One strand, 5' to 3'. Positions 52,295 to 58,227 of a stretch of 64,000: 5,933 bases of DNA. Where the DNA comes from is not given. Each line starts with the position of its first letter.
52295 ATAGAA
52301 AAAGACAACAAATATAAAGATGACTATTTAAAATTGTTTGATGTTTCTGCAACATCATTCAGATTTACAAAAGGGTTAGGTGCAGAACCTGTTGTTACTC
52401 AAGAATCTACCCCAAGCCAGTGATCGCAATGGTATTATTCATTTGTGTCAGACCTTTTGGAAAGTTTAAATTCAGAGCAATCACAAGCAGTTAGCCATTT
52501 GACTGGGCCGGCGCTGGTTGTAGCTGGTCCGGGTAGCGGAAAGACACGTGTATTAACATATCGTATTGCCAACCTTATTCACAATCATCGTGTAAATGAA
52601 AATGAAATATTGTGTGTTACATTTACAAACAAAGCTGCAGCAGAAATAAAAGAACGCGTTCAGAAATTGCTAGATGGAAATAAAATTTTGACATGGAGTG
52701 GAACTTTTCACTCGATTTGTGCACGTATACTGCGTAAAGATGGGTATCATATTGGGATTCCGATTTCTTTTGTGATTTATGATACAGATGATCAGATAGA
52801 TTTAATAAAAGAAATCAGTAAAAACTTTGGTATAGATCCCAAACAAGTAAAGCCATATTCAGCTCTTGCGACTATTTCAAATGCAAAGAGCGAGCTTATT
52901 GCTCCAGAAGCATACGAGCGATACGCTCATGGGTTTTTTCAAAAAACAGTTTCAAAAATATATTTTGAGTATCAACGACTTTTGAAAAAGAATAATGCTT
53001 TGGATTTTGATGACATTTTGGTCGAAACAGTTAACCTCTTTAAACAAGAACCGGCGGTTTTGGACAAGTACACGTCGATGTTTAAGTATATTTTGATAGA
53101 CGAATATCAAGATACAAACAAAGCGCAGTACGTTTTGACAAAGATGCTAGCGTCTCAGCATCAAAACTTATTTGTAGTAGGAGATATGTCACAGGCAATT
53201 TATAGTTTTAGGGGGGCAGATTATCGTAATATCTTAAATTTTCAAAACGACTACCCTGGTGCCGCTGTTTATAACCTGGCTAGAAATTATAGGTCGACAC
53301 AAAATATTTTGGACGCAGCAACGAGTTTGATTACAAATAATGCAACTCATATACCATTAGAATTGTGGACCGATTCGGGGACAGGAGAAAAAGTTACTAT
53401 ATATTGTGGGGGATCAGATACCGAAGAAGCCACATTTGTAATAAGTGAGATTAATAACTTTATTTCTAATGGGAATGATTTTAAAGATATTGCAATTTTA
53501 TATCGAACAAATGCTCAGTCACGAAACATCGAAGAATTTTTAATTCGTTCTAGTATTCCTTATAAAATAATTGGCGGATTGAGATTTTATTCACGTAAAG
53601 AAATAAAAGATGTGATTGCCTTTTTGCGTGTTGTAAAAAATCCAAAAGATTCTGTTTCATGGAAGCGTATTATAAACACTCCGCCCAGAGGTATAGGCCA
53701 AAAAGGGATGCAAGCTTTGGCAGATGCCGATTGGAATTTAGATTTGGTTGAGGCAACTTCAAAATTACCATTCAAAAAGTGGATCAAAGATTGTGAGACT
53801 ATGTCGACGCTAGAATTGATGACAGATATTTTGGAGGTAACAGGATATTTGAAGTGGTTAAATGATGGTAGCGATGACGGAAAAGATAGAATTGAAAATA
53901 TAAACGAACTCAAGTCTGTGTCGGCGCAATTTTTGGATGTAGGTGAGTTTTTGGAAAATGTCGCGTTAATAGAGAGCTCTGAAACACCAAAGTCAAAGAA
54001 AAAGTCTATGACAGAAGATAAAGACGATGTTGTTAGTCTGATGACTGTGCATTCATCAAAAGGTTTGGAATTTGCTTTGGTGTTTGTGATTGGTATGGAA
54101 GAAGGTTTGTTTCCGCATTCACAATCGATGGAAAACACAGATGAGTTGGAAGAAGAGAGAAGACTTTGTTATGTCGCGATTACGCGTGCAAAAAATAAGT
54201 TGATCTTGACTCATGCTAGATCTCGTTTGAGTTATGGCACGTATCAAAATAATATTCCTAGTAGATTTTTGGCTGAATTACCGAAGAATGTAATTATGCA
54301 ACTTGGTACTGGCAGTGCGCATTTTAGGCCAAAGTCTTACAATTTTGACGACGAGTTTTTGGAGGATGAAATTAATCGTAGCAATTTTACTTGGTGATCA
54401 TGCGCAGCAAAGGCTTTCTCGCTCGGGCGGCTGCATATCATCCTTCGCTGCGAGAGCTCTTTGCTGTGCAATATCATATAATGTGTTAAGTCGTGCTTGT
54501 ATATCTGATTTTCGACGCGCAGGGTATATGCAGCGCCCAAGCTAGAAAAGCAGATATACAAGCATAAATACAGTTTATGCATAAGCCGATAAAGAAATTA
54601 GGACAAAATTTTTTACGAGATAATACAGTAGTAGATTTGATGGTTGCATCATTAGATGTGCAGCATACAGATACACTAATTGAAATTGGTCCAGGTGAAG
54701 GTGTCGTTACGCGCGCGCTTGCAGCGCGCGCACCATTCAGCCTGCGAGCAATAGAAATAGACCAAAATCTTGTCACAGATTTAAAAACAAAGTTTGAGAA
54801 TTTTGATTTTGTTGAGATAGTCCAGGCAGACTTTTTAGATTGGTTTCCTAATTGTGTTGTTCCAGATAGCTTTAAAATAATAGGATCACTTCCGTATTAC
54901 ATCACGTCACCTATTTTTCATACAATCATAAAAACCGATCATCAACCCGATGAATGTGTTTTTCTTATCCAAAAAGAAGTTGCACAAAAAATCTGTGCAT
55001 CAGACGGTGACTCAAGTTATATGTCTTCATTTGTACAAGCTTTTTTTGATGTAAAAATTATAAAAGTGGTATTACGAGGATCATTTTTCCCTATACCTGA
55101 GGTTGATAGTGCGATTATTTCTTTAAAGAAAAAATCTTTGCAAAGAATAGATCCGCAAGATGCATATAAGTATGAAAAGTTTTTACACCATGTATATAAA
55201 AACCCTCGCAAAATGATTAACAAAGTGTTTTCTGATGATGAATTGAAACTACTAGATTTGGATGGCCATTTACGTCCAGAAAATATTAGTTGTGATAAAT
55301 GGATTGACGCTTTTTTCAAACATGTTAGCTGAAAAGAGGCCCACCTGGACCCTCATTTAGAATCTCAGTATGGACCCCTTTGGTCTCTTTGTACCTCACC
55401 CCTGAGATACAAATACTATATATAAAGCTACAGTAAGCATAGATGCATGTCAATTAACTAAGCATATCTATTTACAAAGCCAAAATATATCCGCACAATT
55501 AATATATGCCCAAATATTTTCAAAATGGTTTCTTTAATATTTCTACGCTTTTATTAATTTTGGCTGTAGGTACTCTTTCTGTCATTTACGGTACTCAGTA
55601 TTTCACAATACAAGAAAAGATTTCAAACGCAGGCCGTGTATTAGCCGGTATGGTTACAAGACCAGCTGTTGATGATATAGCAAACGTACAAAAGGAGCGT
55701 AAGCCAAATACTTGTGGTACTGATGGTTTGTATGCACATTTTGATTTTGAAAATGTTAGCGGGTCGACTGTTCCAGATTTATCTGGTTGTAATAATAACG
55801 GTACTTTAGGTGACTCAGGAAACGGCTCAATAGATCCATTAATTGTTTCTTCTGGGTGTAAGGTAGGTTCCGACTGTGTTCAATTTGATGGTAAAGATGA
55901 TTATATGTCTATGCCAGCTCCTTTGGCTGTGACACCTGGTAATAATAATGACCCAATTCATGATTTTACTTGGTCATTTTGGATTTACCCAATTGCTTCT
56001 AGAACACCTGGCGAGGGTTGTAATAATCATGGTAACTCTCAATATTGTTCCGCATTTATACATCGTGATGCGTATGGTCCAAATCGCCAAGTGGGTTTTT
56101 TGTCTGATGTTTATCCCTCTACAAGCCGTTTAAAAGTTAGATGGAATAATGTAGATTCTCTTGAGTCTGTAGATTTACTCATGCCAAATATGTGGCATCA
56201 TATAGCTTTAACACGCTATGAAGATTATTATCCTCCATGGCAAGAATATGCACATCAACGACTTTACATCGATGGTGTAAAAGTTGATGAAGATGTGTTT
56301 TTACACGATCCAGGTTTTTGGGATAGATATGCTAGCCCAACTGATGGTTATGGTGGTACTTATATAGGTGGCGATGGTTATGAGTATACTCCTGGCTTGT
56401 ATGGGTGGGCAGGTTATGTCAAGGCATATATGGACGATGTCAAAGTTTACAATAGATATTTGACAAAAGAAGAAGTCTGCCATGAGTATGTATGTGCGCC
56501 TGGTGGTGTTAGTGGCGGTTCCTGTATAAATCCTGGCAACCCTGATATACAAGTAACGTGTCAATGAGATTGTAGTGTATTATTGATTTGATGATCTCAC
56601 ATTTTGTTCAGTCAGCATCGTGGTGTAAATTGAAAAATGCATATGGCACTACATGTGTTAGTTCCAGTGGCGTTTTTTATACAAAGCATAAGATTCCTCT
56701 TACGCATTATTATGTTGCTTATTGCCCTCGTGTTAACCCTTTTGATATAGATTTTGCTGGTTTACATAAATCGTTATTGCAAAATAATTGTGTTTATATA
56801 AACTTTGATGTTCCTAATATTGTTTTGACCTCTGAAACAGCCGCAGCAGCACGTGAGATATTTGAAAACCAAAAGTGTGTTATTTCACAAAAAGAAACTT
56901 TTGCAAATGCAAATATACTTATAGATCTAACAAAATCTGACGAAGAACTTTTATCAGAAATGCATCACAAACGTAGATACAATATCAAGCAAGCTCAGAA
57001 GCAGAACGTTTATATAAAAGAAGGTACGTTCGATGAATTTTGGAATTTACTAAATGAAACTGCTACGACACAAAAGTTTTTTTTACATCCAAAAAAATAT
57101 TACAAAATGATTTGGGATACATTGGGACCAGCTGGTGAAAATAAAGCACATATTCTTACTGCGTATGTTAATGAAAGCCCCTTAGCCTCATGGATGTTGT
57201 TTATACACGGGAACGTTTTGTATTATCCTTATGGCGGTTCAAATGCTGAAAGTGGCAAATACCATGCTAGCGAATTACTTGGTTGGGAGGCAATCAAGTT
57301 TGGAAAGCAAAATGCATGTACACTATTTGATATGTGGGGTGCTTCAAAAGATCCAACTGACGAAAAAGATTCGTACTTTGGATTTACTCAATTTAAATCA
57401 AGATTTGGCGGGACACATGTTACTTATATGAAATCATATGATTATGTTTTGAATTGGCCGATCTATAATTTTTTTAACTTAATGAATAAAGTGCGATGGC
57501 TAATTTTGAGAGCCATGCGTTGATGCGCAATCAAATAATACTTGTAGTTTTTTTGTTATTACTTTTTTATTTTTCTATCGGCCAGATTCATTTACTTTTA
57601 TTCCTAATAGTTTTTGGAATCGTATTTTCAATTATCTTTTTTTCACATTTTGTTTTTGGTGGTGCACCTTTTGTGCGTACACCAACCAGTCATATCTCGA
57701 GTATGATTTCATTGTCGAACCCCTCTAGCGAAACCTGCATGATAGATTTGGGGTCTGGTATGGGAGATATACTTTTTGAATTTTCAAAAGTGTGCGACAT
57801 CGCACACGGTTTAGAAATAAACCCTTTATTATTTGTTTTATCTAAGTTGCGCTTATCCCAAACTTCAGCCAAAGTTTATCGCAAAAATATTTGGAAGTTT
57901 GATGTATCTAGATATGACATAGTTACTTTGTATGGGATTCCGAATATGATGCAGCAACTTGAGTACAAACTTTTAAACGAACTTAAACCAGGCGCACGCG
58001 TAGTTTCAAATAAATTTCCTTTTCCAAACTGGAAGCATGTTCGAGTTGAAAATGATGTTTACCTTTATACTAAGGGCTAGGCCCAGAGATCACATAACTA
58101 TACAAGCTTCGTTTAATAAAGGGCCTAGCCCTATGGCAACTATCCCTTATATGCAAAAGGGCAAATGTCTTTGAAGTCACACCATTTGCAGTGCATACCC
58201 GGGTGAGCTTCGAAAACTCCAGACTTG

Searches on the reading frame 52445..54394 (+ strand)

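Call 97: search_protein_families(library=pfam, proteins=[window:52445-54394:+], max_evalue=0.001)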
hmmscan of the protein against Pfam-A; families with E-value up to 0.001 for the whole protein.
window:52445-54394:+ (650 aa): 10 families
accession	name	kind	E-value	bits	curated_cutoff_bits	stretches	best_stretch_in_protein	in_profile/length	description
PF00580.27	UvrD-helicase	-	1.1e-91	307.8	23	1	8-271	1-271/271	UvrD/REP helicase N-terminal domain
PF13361.12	UvrD_C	-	1.5e-71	242.1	25.6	1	276-592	1-349/350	UvrD-like helicase C-terminal domain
PF13245.12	AAA_19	-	1.3e-23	84.1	25.1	1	13-256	2-134/134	AAA domain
PF13538.12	UvrD_C_2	-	3.2e-10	40.1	27.4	1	532-588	4-51/52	UvrD-like helicase C-terminal domain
PF01443.25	Viral_helicase1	-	1.5e-06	28.6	21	0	525-588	178-226/228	Viral superfamily 1 RNA helicase core domain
PF13087.12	AAA_12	-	2.9e-06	27.4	27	0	522-588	138-190/195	AAA domain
PF13604.12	AAA_30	-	5.2e-06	26.8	27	0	8-72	2-66/191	AAA domain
PF13086.12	AAA_11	-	6.9e-06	26.5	27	1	8-220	2-221/257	AAA domain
PF00270.35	DEAD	-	0.0002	21.6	26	0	11-79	3-72/167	DEAD/DEAH box helicase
PF13173.12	AAA_14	-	0.00038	20.9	27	0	178-245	25-96/129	AAA domain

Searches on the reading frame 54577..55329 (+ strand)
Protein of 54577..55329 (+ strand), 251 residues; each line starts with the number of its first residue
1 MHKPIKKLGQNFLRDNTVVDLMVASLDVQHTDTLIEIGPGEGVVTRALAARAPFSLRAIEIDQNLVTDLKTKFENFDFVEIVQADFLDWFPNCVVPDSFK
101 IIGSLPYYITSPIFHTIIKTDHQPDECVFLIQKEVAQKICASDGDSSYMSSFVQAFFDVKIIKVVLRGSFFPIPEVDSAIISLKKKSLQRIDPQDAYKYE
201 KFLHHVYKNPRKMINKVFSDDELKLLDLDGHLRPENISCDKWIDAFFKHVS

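Call 97: search_protein_families(library=pfam, proteins=[window:54577-55329:+], max_evalue=0.001)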
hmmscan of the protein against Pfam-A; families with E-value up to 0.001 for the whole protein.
window:54577-55329:+ (251 aa): 3 families
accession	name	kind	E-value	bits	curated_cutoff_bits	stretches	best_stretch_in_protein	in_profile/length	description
PF00398.26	RrnaAD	-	1.6e-48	165.6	24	1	4-219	4-224/263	Ribosomal RNA adenine dimethylase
PF08241.18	Methyltransf_11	-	0.00067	20.7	21.2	0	36-88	2-53/95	Methyltransferase domain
PF13649.12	Methyltransf_25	-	0.00093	20.3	27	0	35-102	2-68/97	Methyltransferase domain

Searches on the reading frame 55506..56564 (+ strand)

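Call 97: search_protein_families(library=pfam, proteins=[window:55506-56564:+], max_evalue=0.001)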
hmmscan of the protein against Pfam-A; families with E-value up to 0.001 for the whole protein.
window:55506-56564:+ (353 aa): 1 family
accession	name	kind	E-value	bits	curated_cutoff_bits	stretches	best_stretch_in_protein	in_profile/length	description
PF13385.13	Laminin_G_3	-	1e-12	48.9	27.6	1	129-325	2-151/151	Concanavalin A-like lectin/glucanases superfamily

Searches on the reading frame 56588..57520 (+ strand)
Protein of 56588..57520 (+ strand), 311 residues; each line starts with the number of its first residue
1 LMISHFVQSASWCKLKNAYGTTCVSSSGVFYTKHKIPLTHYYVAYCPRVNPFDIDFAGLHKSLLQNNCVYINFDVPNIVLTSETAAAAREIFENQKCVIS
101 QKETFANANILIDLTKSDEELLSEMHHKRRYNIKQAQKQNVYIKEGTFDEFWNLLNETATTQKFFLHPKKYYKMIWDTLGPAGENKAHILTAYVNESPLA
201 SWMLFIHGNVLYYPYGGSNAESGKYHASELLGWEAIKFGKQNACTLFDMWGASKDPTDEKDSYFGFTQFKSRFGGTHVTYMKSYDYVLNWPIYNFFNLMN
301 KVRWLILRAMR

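Call 97: search_protein_families(library=pfam, proteins=[window:56588-57520:+], max_evalue=0.001)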
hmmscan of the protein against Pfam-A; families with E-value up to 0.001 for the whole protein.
window:56588-57520:+ (311 aa): 2 families
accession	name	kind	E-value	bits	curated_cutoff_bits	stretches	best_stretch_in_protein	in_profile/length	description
PF02388.22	FemAB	-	2e-23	83.3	24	2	189-301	298-406/406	FemAB family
PF13480.13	Acetyltransf_6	-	7.1e-12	46.1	22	1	145-252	28-137/143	Acetyltransferase (GNAT) domain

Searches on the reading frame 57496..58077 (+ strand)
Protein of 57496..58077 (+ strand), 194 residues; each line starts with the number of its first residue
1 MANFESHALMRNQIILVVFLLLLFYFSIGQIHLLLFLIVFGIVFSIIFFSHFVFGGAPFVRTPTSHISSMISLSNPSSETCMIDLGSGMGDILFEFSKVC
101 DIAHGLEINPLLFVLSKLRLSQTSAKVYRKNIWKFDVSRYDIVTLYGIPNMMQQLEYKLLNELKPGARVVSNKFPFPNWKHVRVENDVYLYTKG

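Call 97: search_protein_families(library=pfam, proteins=[window:57496-58077:+], max_evalue=0.001)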
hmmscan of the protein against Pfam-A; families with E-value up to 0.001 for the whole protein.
window:57496-58077:+ (194 aa): 1 family
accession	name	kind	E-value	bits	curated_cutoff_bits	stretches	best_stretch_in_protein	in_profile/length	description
PF08123.19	DOT1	-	8.5e-06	25.9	23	0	62-113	26-79/205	Histone methylation protein DOT1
